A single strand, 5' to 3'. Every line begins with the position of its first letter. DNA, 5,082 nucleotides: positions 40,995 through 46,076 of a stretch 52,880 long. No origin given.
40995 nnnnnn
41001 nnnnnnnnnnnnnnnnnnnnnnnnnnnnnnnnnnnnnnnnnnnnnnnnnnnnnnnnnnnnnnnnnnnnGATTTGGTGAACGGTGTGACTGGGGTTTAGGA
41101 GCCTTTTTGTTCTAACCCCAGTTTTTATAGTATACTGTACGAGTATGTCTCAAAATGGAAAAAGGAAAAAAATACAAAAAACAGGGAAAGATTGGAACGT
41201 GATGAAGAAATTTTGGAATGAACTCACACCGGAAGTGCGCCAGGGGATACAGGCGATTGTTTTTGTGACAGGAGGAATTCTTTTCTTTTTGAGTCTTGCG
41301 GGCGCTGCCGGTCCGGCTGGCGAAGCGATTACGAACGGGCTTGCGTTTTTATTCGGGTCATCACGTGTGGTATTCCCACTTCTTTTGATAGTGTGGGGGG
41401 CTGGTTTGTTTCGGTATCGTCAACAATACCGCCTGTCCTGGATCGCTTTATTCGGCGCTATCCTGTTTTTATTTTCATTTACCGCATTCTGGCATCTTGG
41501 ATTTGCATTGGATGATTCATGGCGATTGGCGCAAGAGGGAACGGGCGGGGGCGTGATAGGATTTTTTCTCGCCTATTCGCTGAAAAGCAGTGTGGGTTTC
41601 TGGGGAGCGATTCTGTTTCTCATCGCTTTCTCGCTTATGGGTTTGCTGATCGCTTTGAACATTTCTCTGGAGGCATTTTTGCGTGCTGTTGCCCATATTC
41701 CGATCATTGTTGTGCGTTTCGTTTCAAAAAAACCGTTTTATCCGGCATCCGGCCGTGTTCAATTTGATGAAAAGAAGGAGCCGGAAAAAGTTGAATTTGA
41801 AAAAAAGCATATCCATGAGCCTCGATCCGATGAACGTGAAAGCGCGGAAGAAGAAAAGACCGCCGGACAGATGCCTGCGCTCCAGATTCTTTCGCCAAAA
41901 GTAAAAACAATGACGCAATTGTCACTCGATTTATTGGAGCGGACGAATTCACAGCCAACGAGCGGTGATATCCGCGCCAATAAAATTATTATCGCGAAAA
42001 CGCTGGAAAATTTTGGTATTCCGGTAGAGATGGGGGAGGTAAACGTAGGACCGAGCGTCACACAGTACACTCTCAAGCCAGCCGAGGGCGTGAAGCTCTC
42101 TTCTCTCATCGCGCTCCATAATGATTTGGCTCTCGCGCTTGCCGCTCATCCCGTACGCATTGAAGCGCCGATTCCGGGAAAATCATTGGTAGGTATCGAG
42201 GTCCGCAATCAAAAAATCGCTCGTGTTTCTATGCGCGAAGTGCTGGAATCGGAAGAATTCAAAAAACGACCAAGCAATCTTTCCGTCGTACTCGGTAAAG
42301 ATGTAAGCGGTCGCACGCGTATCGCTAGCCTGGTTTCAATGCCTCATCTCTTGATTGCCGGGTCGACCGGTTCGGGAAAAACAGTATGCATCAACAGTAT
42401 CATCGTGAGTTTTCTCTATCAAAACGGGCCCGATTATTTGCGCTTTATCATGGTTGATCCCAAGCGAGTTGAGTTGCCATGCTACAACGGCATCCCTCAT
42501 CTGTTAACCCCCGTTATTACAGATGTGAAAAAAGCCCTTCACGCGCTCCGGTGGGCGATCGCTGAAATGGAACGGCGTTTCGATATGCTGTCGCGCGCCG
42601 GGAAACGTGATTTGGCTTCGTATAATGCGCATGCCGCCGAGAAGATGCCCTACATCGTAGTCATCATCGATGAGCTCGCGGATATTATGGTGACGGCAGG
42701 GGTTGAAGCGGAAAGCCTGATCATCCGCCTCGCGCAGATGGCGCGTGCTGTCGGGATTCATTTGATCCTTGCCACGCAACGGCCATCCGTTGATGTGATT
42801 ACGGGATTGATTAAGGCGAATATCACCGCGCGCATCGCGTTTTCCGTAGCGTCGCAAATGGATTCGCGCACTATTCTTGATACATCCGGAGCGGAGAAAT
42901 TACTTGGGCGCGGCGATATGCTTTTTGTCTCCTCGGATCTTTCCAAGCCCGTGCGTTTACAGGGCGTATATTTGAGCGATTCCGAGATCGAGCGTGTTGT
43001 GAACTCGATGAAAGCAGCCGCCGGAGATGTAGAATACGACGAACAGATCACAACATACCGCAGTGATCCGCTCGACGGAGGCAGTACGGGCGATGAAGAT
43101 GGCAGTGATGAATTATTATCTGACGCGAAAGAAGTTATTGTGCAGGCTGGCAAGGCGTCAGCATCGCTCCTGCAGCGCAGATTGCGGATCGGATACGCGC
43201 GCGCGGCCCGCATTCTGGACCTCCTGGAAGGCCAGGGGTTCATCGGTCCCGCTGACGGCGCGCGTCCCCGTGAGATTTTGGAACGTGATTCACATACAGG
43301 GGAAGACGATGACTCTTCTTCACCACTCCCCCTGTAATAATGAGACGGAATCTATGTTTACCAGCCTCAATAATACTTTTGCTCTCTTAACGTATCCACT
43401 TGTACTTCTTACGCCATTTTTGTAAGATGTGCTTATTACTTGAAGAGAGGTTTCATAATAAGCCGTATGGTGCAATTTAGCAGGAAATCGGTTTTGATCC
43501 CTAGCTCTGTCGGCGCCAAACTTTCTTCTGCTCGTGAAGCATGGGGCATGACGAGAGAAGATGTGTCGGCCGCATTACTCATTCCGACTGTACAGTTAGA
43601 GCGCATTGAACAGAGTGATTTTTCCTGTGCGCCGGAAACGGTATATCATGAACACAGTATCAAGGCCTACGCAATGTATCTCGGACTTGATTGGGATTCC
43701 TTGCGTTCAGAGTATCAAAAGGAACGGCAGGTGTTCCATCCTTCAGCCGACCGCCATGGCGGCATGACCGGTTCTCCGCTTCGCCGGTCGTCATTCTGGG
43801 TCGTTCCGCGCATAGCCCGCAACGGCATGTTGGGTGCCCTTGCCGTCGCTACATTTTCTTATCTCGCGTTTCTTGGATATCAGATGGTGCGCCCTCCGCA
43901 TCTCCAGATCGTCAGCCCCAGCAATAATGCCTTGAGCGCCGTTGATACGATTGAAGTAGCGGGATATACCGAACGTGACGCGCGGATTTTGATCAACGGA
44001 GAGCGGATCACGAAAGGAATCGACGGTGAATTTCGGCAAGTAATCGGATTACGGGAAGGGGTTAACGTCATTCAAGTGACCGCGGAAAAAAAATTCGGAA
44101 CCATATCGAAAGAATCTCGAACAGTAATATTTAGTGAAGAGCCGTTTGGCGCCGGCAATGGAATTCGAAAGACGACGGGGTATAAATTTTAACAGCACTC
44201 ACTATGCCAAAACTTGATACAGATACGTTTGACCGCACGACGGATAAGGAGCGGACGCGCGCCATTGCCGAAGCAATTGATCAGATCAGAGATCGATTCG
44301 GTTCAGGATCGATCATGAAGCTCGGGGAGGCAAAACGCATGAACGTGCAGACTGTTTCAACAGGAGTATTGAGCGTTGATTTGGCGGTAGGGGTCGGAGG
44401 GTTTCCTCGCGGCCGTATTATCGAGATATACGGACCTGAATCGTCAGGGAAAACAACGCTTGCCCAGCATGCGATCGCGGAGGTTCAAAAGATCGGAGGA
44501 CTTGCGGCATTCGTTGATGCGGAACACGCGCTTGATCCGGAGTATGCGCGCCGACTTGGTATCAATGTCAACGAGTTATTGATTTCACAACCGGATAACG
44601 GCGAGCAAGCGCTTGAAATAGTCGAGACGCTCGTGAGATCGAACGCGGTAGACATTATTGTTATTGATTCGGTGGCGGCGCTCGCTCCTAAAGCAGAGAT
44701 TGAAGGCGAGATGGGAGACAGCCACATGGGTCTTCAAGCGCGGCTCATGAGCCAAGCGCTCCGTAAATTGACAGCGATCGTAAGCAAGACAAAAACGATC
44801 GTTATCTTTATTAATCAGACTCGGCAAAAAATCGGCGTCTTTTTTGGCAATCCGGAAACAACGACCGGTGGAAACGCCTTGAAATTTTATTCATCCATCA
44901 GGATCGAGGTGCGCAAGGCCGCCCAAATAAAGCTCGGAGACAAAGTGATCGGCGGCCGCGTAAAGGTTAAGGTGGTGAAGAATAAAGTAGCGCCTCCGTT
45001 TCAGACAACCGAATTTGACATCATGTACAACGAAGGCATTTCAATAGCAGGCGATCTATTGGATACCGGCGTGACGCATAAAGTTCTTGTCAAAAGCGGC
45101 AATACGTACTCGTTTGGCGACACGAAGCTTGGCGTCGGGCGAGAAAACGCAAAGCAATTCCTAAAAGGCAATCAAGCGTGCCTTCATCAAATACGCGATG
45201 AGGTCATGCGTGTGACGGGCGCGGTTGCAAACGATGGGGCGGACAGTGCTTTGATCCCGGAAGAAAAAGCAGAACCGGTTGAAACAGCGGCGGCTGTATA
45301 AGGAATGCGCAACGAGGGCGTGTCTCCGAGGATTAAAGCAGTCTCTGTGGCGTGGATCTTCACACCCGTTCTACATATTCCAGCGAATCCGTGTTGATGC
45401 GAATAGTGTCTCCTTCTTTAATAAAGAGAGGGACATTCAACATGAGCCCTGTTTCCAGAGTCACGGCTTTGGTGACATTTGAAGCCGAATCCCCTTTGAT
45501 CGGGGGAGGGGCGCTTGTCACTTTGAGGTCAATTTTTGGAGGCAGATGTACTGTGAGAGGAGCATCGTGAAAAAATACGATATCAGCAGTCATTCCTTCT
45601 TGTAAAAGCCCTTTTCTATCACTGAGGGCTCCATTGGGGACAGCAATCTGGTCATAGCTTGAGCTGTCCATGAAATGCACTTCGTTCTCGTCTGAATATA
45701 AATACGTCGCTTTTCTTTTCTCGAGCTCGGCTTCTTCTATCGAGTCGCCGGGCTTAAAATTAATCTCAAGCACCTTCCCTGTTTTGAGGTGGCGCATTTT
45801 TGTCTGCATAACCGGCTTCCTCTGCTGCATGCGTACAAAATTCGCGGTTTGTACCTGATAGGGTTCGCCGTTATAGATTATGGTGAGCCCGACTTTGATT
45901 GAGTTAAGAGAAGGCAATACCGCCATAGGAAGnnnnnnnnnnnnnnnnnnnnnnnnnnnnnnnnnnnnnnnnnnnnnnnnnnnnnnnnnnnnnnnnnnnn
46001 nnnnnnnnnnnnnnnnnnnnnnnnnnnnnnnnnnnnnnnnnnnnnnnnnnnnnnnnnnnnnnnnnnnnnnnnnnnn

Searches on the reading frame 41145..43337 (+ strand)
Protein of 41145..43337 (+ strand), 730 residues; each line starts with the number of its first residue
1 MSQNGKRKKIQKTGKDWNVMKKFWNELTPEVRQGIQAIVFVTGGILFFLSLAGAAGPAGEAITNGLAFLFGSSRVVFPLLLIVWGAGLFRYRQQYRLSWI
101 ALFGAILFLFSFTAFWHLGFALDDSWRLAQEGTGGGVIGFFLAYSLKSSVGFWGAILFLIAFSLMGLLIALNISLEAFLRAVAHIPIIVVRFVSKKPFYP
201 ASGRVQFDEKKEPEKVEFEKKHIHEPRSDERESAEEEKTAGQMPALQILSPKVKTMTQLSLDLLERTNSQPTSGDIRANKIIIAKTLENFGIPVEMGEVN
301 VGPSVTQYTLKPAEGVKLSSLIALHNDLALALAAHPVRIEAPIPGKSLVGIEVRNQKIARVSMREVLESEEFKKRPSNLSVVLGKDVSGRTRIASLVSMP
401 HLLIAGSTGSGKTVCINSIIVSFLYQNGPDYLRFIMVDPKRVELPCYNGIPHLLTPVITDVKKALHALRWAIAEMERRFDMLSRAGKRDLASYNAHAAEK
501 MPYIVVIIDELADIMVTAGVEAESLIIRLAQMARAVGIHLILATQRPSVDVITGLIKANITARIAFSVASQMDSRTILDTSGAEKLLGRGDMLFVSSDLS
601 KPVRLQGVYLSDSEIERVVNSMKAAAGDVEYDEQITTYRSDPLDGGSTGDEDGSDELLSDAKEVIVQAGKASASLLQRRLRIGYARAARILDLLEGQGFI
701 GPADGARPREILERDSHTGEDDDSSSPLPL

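Call 57: search_protein_families(library=pfam, proteins=[window:41145-43337:+], max_evalue=0.00001)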
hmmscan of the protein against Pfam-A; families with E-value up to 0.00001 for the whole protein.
window:41145-43337:+ (730 aa): 4 families
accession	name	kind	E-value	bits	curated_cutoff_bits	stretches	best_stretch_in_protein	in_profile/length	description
PF01580.24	FtsK_SpoIIIE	-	2.9e-58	197.4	24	1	363-549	2-221/221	FtsK/SpoIIIE family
PF17854.6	FtsK_alpha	-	1.8e-25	89.5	22.9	1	261-355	4-101/101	FtsK alpha domain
PF09397.16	FtsK_gamma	-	1.8e-24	85.6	30.6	1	654-712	3-61/63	Ftsk gamma domain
PF13491.11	FtsK_4TM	-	4.8e-11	43.1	23.1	1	54-180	46-168/171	4TM region of DNA translocase FtsK/SpoIIIE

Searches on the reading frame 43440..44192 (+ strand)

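Call 57: search_protein_families(library=pfam, proteins=[window:43440-44192:+], max_evalue=0.00001)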
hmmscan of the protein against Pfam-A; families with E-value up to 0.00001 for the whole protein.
window:43440-44192:+ (250 aa): 2 families
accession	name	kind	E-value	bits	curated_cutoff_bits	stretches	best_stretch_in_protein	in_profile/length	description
PF13413.12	HTH_25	-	1.5e-13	50.8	24.6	1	28-86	2-60/62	Helix-turn-helix domain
PF09136.16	Glucodextran_B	-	1.8e-10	41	27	1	153-230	1-80/83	Glucodextranase, domain B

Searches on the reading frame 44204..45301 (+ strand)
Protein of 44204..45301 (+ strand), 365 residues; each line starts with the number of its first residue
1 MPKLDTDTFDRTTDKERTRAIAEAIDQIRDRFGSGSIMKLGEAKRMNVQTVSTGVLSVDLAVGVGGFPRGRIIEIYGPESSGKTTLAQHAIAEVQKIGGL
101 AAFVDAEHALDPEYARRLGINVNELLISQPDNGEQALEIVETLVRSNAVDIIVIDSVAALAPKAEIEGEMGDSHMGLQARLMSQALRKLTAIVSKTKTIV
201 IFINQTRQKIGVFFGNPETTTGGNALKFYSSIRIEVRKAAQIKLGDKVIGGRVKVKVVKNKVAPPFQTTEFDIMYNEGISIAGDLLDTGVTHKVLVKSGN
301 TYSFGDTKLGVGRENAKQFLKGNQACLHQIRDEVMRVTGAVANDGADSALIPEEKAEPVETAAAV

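Call 57: search_protein_families(library=pfam, proteins=[window:44204-45301:+], max_evalue=0.00001)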
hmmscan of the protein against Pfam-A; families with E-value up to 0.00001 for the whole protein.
window:44204-45301:+ (365 aa): 5 families
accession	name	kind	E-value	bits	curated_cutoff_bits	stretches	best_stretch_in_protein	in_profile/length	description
PF00154.27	RecA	-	7e-136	452.2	27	1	19-280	1-262/262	recA bacterial DNA recombination protein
PF21096.2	RecA_C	-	1.2e-14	54.6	27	1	283-336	1-54/57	RecA C-terminal domain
PF08423.17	Rad51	-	4.3e-10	39.7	22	1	44-240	1-213/244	Rad51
PF06745.19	ATPase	-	2e-07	31.1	26.6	0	51-124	1-76/231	KaiC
PF01637.24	ATPase_2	-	1.2e-06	29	33.2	1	71-208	21-121/225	ATPase domain predominantly from Archaea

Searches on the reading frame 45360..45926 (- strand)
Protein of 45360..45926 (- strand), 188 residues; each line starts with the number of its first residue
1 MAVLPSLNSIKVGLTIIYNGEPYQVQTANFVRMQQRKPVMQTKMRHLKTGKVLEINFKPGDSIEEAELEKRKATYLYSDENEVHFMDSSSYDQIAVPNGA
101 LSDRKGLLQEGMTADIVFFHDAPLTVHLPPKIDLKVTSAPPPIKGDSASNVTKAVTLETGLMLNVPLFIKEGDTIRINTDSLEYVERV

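Call 57: search_protein_families(library=pfam, proteins=[window:45360-45926:-], max_evalue=0.00001)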
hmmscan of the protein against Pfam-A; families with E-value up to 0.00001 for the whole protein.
window:45360-45926:- (188 aa): 3 families
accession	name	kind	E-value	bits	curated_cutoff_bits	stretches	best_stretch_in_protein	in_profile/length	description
PF09285.17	Elong-fact-P_C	-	1.4e-22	79.5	25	1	132-187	1-56/56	Elongation factor P, C-terminal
PF01132.26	EFP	-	2.4e-17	63.1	27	1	71-124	1-54/54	Elongation factor P (EF-P) OB domain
PF08207.18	EFP_N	-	1.5e-16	60.5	23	1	7-62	2-57/58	Elongation factor P (EF-P) KOW-like domain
